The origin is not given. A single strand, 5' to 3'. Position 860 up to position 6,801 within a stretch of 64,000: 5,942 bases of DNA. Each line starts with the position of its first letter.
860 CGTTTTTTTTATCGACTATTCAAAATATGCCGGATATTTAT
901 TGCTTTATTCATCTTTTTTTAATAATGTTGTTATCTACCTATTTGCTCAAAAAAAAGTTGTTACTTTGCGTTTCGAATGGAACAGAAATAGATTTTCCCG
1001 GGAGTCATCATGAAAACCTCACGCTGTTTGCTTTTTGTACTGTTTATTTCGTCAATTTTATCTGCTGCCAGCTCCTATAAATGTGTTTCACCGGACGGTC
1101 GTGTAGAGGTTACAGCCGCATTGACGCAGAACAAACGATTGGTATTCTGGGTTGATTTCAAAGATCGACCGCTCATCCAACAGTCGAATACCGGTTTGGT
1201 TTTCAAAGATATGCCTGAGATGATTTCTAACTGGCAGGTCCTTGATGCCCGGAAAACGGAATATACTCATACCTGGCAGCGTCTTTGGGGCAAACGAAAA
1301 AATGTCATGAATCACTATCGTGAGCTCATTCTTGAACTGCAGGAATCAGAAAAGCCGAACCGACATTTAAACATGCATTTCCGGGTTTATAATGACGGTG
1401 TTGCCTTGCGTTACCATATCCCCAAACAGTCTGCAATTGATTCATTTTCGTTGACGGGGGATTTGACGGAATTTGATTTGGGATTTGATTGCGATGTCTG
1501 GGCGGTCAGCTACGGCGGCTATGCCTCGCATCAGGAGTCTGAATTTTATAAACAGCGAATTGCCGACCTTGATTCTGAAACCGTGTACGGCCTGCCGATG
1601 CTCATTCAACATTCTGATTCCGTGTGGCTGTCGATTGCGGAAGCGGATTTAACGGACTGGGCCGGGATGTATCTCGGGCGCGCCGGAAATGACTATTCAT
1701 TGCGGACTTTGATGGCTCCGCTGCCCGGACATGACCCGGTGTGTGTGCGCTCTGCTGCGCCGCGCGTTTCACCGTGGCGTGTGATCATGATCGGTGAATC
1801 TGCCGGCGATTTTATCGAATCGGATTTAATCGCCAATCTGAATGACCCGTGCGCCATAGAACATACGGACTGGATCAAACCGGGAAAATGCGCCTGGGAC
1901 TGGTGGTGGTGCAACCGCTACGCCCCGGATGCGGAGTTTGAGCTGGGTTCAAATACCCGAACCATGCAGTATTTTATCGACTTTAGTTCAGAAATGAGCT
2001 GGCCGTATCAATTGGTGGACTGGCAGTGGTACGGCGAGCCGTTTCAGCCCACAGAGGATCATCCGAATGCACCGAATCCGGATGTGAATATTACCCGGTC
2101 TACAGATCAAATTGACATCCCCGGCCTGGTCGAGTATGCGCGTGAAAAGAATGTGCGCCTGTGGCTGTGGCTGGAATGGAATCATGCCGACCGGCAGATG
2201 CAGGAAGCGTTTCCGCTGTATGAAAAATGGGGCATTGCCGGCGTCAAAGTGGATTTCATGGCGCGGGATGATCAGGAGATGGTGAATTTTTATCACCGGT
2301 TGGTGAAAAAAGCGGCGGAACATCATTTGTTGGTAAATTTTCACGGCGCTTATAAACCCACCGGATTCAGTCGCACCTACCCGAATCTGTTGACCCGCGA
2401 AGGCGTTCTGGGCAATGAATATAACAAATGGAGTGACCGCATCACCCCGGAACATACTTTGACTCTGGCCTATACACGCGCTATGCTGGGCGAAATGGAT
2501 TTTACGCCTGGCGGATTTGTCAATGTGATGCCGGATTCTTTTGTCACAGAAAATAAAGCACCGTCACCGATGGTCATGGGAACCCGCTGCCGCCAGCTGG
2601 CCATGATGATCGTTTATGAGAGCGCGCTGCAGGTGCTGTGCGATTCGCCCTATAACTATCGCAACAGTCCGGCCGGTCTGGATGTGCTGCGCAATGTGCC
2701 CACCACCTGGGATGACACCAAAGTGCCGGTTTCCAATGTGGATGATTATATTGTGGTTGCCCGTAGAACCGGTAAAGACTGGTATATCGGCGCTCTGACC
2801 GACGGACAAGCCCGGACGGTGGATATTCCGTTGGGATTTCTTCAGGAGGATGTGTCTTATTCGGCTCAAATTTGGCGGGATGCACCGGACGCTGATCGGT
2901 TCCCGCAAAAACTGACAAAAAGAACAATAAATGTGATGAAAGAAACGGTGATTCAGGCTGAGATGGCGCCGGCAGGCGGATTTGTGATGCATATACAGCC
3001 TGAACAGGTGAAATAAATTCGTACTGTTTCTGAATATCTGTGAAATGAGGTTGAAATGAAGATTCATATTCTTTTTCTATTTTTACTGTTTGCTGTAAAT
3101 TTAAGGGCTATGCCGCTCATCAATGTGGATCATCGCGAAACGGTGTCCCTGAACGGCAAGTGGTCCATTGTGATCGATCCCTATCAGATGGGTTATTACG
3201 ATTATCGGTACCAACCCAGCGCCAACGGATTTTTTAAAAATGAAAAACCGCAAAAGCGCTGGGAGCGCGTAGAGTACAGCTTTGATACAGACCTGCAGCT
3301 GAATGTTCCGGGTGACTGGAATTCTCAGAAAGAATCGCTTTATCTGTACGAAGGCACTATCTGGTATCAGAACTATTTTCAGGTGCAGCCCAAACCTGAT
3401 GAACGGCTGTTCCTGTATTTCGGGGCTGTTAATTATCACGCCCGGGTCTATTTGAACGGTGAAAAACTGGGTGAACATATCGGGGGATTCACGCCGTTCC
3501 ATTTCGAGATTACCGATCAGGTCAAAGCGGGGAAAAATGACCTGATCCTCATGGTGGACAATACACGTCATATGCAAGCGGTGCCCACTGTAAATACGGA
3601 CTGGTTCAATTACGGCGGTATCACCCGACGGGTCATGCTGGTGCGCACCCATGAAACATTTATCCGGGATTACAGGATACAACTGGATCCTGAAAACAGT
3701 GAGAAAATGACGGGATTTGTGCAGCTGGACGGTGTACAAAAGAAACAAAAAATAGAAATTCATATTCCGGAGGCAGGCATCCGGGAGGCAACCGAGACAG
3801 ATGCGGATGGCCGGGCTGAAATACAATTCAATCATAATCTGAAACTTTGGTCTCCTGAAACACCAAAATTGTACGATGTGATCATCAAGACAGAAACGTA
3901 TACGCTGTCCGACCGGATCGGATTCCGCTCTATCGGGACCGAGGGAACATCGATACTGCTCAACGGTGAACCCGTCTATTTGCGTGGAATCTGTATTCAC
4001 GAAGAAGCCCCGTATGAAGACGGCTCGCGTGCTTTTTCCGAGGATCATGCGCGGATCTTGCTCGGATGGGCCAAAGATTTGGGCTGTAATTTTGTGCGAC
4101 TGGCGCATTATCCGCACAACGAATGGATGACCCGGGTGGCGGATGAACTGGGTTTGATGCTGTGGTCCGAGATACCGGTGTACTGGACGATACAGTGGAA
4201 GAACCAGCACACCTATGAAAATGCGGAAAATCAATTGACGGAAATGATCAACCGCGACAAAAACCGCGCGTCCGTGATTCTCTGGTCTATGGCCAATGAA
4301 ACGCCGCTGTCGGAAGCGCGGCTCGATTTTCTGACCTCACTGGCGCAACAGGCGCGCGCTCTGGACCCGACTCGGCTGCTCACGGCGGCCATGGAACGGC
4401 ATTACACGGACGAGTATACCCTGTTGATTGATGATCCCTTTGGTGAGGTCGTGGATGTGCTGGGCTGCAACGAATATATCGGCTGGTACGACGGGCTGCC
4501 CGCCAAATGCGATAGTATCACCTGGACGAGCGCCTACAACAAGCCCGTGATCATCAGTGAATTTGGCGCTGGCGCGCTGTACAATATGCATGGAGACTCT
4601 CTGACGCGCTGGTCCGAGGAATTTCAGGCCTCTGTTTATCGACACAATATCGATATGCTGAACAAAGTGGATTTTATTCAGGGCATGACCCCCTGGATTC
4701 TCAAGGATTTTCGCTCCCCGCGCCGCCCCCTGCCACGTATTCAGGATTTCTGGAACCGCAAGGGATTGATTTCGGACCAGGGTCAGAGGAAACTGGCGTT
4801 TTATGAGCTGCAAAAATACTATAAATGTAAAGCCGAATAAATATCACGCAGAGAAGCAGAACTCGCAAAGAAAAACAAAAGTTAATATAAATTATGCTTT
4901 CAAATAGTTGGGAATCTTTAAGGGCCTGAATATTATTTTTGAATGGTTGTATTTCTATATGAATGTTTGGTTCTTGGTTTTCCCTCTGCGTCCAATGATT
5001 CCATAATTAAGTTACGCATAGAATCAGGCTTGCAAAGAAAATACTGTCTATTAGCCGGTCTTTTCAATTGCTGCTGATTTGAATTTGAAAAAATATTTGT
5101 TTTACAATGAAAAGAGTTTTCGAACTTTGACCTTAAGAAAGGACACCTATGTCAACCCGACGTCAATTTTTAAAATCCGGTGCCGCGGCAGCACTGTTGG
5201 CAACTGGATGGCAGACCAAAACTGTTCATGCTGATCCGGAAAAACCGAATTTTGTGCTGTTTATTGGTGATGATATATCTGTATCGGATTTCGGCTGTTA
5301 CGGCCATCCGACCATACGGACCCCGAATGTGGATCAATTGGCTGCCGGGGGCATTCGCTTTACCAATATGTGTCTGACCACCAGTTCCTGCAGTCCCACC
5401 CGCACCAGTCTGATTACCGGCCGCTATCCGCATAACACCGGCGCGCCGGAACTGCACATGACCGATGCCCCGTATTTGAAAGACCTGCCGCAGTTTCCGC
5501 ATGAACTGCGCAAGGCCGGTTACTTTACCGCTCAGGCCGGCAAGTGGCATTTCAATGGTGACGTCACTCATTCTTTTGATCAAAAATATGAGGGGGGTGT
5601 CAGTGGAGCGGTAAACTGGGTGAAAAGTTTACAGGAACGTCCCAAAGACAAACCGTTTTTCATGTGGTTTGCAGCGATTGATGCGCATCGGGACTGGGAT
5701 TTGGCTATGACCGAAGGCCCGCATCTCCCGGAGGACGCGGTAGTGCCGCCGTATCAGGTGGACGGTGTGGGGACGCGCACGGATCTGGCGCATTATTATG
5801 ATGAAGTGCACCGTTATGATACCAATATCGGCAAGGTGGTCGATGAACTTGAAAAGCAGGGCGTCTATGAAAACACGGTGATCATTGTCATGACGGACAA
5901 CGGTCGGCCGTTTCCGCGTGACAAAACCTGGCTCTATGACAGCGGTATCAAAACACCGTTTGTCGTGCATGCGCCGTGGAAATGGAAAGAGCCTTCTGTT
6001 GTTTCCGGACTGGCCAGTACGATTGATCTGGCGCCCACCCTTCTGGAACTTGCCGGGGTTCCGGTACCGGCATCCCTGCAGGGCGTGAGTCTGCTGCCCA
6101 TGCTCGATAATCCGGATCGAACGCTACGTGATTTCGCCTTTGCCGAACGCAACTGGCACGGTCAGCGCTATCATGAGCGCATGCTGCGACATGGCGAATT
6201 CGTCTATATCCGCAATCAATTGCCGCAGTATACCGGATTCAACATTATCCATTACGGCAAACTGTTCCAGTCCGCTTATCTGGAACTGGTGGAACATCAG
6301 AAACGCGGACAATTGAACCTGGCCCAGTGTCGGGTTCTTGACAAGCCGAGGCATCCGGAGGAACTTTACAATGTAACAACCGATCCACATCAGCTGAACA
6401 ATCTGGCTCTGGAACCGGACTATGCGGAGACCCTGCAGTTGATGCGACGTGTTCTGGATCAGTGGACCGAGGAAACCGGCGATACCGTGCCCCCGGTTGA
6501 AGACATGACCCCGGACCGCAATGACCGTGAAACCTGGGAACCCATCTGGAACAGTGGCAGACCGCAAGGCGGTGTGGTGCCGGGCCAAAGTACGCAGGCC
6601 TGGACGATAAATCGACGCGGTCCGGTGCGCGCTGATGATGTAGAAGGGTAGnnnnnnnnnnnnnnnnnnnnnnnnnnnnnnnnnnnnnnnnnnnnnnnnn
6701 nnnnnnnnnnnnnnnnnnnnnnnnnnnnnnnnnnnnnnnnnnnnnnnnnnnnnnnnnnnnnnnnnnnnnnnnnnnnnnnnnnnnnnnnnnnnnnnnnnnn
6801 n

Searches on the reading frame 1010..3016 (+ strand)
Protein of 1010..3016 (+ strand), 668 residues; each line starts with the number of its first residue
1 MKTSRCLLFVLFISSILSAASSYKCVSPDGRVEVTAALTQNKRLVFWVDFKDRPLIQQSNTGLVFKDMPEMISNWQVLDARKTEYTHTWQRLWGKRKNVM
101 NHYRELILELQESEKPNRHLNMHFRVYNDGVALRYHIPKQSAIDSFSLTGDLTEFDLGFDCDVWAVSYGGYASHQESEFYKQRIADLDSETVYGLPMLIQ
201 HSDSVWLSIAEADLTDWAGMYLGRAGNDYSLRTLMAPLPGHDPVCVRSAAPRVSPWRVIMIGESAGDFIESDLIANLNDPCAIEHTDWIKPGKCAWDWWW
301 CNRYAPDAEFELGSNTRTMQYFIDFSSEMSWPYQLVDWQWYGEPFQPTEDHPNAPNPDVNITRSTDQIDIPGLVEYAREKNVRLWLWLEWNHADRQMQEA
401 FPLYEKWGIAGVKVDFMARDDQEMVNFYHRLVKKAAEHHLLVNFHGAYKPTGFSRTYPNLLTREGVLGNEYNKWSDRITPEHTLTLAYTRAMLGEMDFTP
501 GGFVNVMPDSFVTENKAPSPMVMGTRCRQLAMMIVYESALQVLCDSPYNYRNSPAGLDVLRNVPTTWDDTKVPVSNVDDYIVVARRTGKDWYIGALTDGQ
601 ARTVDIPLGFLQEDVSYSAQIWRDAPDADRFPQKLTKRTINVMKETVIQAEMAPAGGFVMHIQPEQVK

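Call 9: search_protein_families(library=pfam, proteins=[window:1010-3016:+], max_evalue=0.01)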
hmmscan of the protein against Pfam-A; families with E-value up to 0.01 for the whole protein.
window:1010-3016:+ (668 aa): 3 families
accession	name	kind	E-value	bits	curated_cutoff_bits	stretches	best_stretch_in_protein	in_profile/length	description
PF10566.15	Glyco_hydro_97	-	9.6e-99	330.7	32.5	1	286-564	2-275/275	Glycoside hydrolase 97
PF14508.12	GH97_N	-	7.8e-56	189.6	25.3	1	27-280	3-229/229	Glycosyl-hydrolase 97 N-terminal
PF14509.12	GH97_C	-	7.6e-29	100.3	25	1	566-663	1-97/97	Glycosyl-hydrolase 97 C-terminal, oligomerisation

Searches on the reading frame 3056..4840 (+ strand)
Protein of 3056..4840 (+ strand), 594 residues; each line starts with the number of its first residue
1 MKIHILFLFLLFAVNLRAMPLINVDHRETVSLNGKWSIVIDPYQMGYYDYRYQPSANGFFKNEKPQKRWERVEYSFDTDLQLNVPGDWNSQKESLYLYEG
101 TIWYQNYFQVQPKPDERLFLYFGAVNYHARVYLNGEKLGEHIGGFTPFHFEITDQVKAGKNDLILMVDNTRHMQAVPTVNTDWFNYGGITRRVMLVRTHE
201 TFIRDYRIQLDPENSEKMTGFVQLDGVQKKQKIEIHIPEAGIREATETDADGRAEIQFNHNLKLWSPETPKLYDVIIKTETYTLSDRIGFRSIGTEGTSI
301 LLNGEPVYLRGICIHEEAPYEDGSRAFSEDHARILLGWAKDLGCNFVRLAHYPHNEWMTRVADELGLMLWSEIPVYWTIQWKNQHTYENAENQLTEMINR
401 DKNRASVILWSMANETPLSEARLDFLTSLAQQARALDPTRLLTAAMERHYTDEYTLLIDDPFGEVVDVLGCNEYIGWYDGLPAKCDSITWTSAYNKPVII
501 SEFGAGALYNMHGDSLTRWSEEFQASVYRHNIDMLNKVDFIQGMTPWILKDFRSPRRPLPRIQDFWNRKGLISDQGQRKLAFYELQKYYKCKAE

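Call 9: search_protein_families(library=pfam, proteins=[window:3056-4840:+], max_evalue=0.01)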
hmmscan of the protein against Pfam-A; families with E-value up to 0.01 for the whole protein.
window:3056-4840:+ (594 aa): 5 families
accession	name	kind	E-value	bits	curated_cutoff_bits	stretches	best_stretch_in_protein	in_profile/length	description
PF02836.23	Glyco_hydro_2_C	-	6.6e-28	98.1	21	1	297-590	5-298/302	Glycosyl hydrolases family 2, TIM barrel domain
PF02837.24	Glyco_hydro_2_N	-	1e-16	61.7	28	1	31-197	3-167/169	Glycosyl hydrolases family 2, sugar binding domain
PF22666.2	Glyco_hydro_2_N2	-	4e-10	40.4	27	1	97-175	45-125/167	Glycosyl hydrolase 2 galactose-binding domain-like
PF00703.27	Glyco_hydro_2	-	8.3e-08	33.4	23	1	201-291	1-109/109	Glycosyl hydrolases family 2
PF13364.12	BetaGal_ABD2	-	0.00027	22.1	23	1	88-172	20-111/112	Beta-galactosidase second all-beta domain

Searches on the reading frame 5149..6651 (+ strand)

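Call 9: search_protein_families(library=pfam, proteins=[window:5149-6651:+], max_evalue=0.01)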
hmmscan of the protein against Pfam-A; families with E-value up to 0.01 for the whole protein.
window:5149-6651:+ (500 aa): 4 families
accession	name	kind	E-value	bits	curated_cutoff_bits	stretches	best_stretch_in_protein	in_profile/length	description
PF00884.28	Sulfatase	-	3.4e-44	151.8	25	1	33-304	1-301/301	Sulfatase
PF16347.10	SGSH_C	-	8.5e-18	65.4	29.3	1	258-328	7-78/154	N-sulphoglucosamine sulphohydrolase, C-terminal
PF01663.27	Phosphodiest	-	2.7e-07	30.9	23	1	57-252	19-220/342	Type I phosphodiesterase / nucleotide pyrophosphatase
PF10518.14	TAT_signal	-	0.00066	19.9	22.7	1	3-19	3-19/21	TAT (twin-arginine translocation) pathway signal sequence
